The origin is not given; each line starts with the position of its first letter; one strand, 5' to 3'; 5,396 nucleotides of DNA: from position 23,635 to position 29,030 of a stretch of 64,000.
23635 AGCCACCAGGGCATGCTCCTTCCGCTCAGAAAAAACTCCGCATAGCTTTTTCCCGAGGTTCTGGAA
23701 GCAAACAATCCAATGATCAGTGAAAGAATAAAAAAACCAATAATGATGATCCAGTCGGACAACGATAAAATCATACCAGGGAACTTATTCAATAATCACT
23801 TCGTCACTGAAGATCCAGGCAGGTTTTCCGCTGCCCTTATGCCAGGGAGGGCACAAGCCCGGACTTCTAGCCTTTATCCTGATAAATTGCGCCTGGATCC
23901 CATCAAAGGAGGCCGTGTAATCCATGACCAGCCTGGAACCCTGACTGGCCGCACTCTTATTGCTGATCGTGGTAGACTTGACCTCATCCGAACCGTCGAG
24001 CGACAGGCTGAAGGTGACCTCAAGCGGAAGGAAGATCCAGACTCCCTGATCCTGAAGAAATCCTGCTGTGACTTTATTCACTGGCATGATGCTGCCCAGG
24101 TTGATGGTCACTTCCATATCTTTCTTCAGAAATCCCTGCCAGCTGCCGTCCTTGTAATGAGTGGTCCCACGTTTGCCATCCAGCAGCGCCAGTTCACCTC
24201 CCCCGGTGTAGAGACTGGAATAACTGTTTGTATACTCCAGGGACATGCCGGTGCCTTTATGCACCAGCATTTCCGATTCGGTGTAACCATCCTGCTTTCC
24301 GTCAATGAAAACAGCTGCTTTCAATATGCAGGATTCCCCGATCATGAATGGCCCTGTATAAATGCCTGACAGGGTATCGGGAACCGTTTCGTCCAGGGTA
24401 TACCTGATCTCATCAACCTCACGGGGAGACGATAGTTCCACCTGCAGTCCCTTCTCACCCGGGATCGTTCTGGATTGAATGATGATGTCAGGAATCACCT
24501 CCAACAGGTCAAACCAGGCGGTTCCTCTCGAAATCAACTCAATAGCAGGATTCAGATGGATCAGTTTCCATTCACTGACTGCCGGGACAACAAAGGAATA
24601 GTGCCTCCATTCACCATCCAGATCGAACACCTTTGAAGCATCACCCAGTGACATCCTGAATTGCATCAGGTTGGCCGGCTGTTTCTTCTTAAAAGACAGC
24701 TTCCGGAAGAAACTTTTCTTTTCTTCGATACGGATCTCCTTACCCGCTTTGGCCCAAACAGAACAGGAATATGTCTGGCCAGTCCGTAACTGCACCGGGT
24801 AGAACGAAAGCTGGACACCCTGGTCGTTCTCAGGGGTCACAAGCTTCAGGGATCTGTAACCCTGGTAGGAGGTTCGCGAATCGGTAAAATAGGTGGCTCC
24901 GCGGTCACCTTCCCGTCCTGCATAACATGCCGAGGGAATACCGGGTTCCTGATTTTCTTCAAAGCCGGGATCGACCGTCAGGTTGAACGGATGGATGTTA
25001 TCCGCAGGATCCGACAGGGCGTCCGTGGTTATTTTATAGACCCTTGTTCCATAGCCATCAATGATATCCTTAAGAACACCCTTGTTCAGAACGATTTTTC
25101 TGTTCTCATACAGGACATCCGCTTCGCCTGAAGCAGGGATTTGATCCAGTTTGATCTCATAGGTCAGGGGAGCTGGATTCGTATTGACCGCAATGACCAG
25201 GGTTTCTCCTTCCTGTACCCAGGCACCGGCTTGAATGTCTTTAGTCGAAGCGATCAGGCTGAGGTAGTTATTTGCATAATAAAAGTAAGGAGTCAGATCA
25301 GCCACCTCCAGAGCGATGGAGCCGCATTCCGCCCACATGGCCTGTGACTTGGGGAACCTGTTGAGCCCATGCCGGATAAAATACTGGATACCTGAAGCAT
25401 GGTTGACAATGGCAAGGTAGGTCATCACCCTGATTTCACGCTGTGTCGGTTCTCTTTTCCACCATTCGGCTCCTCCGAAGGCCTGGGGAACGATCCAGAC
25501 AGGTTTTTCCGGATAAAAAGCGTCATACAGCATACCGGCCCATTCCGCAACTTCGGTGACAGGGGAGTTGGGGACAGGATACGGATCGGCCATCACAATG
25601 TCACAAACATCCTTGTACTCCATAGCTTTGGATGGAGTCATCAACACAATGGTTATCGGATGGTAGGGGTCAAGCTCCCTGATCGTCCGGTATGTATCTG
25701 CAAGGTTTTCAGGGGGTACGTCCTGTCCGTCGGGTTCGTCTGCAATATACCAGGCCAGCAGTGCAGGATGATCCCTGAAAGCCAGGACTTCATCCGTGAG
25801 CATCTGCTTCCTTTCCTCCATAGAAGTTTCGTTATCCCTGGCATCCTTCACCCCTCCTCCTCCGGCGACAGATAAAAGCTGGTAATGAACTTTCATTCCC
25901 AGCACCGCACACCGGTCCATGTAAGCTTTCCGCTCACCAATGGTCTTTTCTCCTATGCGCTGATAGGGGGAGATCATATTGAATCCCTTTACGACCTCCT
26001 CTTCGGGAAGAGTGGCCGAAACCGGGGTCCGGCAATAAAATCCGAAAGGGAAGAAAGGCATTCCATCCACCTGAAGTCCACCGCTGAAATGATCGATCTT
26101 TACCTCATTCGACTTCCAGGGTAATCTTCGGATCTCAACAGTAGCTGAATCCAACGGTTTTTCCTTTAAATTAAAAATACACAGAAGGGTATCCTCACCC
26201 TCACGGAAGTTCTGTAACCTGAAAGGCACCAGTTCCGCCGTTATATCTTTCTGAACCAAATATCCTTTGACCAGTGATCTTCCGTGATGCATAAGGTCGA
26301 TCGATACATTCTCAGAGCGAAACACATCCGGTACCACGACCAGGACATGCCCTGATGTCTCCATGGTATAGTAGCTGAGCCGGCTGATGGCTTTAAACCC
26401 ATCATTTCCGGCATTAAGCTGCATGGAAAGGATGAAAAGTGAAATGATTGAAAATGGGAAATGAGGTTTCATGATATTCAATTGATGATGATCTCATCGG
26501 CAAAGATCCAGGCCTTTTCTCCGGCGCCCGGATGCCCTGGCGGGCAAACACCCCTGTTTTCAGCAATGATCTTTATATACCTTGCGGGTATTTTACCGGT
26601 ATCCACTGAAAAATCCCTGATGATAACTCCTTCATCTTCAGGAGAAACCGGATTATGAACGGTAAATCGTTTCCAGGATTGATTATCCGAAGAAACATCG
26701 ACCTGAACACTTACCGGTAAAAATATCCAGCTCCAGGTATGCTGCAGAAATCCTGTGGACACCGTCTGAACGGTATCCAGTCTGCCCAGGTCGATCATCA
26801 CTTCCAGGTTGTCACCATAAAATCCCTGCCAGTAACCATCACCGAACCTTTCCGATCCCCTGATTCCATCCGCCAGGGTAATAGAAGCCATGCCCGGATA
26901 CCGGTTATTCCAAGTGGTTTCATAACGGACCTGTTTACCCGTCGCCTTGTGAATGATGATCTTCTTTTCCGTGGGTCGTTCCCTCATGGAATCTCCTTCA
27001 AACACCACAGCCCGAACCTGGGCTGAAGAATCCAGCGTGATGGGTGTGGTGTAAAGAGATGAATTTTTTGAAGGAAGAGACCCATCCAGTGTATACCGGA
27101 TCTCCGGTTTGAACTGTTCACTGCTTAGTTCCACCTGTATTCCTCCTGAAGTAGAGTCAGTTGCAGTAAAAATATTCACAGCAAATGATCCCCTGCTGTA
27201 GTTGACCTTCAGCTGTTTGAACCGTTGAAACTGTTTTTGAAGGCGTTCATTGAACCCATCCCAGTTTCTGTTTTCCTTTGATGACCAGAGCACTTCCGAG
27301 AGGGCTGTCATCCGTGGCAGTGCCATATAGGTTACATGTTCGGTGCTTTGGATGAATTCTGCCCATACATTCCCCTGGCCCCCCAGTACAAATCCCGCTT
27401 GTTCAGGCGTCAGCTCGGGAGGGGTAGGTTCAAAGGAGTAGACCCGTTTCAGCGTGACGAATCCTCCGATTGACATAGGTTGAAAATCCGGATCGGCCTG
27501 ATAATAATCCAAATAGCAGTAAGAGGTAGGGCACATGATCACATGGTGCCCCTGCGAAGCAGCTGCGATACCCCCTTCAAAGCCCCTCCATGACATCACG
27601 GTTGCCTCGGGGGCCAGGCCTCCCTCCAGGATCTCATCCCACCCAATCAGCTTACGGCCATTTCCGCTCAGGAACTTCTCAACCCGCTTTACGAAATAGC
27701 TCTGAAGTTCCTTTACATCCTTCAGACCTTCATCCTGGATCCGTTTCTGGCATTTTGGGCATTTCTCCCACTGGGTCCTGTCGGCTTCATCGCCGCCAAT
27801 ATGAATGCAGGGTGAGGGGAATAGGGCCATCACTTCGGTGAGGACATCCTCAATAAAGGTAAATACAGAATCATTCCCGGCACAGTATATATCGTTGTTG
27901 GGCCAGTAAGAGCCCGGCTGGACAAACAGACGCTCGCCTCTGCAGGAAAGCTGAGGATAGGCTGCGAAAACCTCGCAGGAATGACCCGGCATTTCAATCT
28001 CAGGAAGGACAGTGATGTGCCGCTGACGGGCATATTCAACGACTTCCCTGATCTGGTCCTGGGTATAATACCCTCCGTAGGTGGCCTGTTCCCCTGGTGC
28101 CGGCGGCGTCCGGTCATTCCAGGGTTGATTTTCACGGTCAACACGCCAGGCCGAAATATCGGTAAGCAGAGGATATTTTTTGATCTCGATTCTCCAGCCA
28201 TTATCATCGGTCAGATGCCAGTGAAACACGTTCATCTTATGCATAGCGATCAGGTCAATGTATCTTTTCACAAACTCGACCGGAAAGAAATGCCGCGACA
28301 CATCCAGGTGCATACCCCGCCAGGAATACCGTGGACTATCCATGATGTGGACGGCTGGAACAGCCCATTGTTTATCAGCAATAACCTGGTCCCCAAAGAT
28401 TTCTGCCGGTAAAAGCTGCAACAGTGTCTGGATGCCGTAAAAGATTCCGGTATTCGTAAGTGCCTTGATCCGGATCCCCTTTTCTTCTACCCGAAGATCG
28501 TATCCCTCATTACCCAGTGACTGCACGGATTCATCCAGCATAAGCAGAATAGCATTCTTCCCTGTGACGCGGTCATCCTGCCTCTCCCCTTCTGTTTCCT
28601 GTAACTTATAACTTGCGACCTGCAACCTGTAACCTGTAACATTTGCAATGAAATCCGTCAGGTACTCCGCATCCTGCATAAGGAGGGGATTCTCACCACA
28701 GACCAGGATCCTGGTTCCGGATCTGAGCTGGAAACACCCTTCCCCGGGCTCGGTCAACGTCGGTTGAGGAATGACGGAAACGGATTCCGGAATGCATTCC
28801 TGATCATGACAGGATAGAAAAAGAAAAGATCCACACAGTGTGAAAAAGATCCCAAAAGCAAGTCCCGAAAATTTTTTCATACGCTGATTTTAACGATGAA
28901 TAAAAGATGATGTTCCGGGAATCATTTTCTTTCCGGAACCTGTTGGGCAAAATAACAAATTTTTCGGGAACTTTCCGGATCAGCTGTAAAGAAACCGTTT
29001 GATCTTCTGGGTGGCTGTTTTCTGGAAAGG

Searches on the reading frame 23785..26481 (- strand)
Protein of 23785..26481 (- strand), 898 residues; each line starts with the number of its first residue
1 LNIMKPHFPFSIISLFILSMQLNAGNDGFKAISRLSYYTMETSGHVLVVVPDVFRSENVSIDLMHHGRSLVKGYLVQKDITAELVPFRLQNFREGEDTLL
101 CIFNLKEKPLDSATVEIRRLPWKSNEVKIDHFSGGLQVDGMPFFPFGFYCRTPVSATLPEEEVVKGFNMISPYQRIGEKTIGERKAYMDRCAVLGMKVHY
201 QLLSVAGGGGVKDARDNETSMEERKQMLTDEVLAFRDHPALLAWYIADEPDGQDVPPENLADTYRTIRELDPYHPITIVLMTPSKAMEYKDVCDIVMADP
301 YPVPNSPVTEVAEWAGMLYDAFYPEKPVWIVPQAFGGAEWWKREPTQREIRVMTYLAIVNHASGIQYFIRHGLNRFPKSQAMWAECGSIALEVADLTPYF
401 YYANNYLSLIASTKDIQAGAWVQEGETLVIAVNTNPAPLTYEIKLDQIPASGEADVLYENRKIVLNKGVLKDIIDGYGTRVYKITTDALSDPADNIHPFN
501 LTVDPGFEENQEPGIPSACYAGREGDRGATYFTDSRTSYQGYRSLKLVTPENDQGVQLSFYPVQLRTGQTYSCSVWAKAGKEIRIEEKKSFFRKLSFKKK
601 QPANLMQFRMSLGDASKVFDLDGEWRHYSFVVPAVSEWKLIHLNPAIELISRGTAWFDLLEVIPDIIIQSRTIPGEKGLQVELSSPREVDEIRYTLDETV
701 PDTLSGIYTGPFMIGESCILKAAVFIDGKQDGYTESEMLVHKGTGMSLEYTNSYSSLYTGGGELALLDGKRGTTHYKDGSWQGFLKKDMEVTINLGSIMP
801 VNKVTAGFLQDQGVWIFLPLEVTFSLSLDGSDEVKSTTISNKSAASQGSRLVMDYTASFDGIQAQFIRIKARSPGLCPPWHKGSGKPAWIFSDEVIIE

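Call 77: search_protein_families(library=pfam, proteins=[window:23785-26481:-], max_evalue=0.00001)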
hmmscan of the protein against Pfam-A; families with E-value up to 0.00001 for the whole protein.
window:23785-26481:- (898 aa): 3 families
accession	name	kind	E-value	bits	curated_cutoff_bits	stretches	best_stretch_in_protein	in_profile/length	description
PF13287.12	Fn3_assoc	-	2.9e-11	43.7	23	1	681-736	1-56/59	Fn3 associated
PF13290.12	CHB_HEX_C_1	-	3.1e-09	37.1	22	1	678-733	9-64/67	Chitobiase/beta-hexosaminidase C-terminal domain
PF00754.31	F5_F8_type_C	-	8.9e-06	26.3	28.2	0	755-880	6-115/127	F5/8 type C domain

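Call 89: search_protein_families(library=ncbifam, proteins=[window:23785-26481:-], max_evalue=0.00001)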
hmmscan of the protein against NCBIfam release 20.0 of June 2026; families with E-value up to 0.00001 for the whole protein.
window:23785-26481:- (898 aa): 1 family
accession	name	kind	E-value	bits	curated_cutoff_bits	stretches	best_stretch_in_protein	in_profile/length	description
NF007538.0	PRK10150.1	equivalog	3.9e-06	25.4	544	1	217-299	388-473/607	beta-glucuronidase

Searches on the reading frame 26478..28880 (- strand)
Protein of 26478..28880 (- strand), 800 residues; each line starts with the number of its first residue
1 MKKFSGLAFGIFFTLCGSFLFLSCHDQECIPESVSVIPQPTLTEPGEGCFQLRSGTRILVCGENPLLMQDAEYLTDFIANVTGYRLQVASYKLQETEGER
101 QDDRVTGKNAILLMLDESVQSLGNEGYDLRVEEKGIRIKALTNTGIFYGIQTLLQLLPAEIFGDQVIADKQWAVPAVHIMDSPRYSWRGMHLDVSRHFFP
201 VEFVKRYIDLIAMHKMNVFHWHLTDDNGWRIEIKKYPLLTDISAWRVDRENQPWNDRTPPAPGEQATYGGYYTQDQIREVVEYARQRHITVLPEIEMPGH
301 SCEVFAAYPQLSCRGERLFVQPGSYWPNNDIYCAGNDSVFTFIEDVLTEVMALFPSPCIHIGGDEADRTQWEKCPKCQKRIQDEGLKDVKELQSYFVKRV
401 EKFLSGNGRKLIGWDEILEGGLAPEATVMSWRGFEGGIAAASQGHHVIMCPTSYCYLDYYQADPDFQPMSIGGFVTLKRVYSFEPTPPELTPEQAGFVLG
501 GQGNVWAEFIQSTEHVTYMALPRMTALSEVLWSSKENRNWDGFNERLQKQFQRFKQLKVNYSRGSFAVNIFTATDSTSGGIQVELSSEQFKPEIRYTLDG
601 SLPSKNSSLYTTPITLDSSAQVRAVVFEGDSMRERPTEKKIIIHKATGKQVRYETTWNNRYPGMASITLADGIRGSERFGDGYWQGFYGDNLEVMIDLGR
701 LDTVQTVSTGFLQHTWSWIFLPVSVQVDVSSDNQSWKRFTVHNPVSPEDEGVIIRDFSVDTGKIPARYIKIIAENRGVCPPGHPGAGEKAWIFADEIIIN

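Call 77: search_protein_families(library=pfam, proteins=[window:26478-28880:-], max_evalue=0.00001)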
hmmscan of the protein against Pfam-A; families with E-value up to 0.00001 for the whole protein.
window:26478-28880:- (800 aa): 4 families
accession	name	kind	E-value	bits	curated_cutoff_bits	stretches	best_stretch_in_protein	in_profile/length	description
PF00728.28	Glyco_hydro_20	-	2.2e-122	409.2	22.3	1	185-534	1-347/348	Glycosyl hydrolase family 20, catalytic domain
PF02838.20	Glyco_hydro_20b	-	9.1e-22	78.6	26.1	1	35-181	3-123/124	Glycosyl hydrolase family 20, domain 2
PF13290.12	CHB_HEX_C_1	-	2.9e-14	53.2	22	1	577-630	6-59/67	Chitobiase/beta-hexosaminidase C-terminal domain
PF13287.12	Fn3_assoc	-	8.1e-13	48.7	23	1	583-632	1-50/59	Fn3 associated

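Call 89: search_protein_families(library=ncbifam, proteins=[window:26478-28880:-], max_evalue=0.00001)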
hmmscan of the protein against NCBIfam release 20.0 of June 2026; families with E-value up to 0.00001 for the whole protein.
window:26478-28880:- (800 aa): 0 families
